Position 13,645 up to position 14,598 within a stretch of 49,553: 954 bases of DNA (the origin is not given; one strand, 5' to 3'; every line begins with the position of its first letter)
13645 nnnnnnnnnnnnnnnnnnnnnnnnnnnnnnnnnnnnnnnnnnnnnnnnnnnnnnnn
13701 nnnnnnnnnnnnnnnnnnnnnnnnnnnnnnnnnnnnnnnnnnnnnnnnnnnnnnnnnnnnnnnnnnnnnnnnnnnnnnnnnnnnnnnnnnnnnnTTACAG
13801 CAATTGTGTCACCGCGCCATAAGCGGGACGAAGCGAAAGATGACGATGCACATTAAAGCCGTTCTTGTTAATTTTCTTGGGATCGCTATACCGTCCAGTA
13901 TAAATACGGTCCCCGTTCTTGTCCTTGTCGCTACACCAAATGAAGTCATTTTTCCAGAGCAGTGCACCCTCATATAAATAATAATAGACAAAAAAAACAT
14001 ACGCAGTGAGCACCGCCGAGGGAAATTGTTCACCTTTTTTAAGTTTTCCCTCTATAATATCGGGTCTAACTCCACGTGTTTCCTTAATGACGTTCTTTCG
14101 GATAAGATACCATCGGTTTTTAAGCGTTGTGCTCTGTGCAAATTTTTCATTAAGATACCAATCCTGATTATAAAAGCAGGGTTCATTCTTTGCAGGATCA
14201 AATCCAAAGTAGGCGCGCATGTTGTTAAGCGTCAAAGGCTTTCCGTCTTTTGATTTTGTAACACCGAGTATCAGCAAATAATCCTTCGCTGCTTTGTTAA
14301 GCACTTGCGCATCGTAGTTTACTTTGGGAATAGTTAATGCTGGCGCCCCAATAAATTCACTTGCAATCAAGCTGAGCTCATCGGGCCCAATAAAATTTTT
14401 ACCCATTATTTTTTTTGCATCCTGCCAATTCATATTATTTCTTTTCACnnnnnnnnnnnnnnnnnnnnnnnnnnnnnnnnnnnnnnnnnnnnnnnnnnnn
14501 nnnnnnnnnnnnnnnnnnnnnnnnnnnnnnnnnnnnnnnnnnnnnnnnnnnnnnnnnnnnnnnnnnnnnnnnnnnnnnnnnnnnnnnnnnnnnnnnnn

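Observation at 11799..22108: Nonulosonic-acid pathway with duplicated activation and amination steps plus an oxidoreductase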

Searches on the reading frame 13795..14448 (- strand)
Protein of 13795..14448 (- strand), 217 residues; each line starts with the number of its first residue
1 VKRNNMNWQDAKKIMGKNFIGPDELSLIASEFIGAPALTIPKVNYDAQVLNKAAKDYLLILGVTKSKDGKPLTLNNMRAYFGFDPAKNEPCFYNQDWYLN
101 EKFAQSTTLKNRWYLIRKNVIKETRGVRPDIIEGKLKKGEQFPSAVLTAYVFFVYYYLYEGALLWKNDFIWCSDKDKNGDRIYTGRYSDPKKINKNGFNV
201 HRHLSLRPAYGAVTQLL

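Call 3: search_protein_families(library=pfam, proteins=[window:13795-14448:-])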
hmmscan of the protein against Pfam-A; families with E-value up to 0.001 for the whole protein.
window:13795-14448:- (217 aa): 0 families

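Call 4: search_protein_families(library=ncbifam, proteins=[window:13795-14448:-])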
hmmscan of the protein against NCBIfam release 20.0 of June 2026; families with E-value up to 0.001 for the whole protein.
window:13795-14448:- (217 aa): 0 families

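Call 39: find_homologous_proteins(query=window:13795-14433:-)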
Query window:13795-14433:- (212 aa): 677 proteins with E <= 0.001 among 790 candidates; the best 120 are listed.
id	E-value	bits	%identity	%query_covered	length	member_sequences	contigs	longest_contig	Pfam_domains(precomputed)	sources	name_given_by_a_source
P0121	1.1e-142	491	100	100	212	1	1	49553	-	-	-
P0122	3.1e-126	437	87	100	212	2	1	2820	-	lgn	-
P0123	7.1e-118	410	81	100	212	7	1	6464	-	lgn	-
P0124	8.9e-111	387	76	100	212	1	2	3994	-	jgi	jgi:hypothetical protein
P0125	5.0e-108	378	74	100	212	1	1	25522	-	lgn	-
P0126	5.2e-106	371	73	100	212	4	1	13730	-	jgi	-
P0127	9.8e-106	370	73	100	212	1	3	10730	-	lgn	-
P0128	1.1e-105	370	74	100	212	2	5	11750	-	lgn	-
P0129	1.2e-105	370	73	98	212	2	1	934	-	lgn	-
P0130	2.0e-105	369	72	100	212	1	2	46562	-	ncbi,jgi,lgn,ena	-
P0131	4.5e-105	368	74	100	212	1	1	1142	-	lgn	-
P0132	4.7e-105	368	73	100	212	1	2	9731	-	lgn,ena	-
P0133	2.0e-104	366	73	100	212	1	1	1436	-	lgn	-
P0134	1.2e-103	363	73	100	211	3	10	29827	-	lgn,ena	-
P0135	1.6e-103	363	73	100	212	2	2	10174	-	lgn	-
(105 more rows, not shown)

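Call 49: predict_structure(alignment_id=A3)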
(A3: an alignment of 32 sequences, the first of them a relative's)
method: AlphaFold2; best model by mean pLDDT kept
length: 212 residues; sequences in the alignment: 32
mean_pLDDT: 88.6   pTM: 0.89
mean pLDDT of the five models: 88.6, 87.8, 87.5, 86.0, 85.9
residues with pLDDT >= 90: 139; 70-90: 49; 50-70: 22; < 50: 2
segments of 3 or more residues with pLDDT < 50: none
pLDDT, mean of each block of 10 residues (from residue 1): 98 95 74 85 97 95 88 72 56 89 96 97 95 97 94 90 94 92 77 81 94 96
secondary structure, 60 per line:
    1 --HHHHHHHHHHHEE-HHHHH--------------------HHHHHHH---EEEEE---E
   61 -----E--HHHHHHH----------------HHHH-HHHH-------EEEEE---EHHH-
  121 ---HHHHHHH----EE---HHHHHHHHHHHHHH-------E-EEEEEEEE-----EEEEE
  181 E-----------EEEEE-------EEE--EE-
elements in order: H3-13 H17-21 H42-48 E52-56 H69-75 H92-95 H97-100 E108-112 H124-130 H140-153 E163-170 E176-181 E193-197 E205-207

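Call 53: fold_search(model_id=the predicted structure, library=pdb)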
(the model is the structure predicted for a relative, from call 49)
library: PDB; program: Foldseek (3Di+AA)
matches with E <= 10: 60; with E <= 0.001: 0
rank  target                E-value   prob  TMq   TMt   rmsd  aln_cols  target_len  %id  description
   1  5aoh_A                1.0e+00  0.11  0.18  0.15   4.8        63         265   14  Crystal Structure of CarF (released 2017-01-25)
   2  5aoh_B                1.8e+00  0.08  0.17  0.14   4.5        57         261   14  Crystal Structure of CarF (released 2017-01-25)
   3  1y4j_B                2.0e+00  0.16  0.22  0.18   3.8        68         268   12  Crystal structure of the paralogue of the human formylglycine generating enzyme (released 2005-02-08)
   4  9znf_BA               2.0e+00  0.01  0.08  0.09  19.3       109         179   10  Cryo-EM structure of the Methanosarcina acetivorans 70S ribosome in complex with SriA and SriB (released 2026-01-28)
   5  1y4j_A                2.6e+00  0.15  0.22  0.18   3.8        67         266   10  Crystal structure of the paralogue of the human formylglycine generating enzyme (released 2005-02-08)
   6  8q4e_A                2.6e+00  0.09  0.22  0.33   5.9        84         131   11  Structure of Legionella pneumophila Lcl C-terminal domain (released 2023-12-27)
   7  3pw3_C                3.0e+00  0.01  0.16  0.10  18.3       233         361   10  Crystal structure of a cysteine protease (BDI_2249) from Parabacteroides distasonis ATCC 8503 at 2.23 A resolution (released 2010-12-22)
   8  7koe_A                3.2e+00  0.02  0.13  0.10  10.9        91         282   19  Electron bifurcating flavoprotein Fix/EtfABCX (released 2021-01-20)
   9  1iod_A                3.4e+00  0.06  0.26  0.36   7.0       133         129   10  CRYSTAL STRUCTURE OF THE COMPLEX BETWEEN THE COAGULATION FACTOR X BINDING PROTEIN FROM SNAKE VENOM AND THE GLA DOMAIN  (released 2001-06-27)
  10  5hha_B                3.9e+00  0.07  0.19  0.15   4.1        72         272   12  Structure of PvdO from Pseudomonas aeruginosa (released 2017-01-18)
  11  6czs_A                3.9e+00  0.05  0.15  0.11   4.6        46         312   15  Crystal structure of human pro-cathepsin H C26S mutant (released 2018-08-08)
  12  8yax_A                3.9e+00  0.01  0.12  0.03  20.2       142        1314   12  SARS-CoV-2 DMV nsp3-4 pore complex (full-pore) (released 2024-06-19)
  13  6xtp_A                4.1e+00  0.08  0.19  0.14   3.6        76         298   13  Crystal structure reveals non-coordinative binding of O2 to the copper center of the formylglycine-generating enzyme - (released 2021-01-27)
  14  6s07_A                4.4e+00  0.08  0.19  0.14   3.6        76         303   13  Structure of formylglycine-generating enzyme at 1.04 A in complex with copper and substrate reveals an acidic pocket f (released 2019-06-26)
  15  8jcq                  4.4e+00  0.04  0.14  0.14   5.3        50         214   18  Crystal structure of calotropain FI from Calotropis gigantea (released 2024-05-22)
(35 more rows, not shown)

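Call 90: search_protein_families(library=phrogs, proteins=[window:13795-14433:-], max_evalue=0.01)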
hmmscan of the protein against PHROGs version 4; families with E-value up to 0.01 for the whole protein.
window:13795-14433:- (212 aa): 0 families
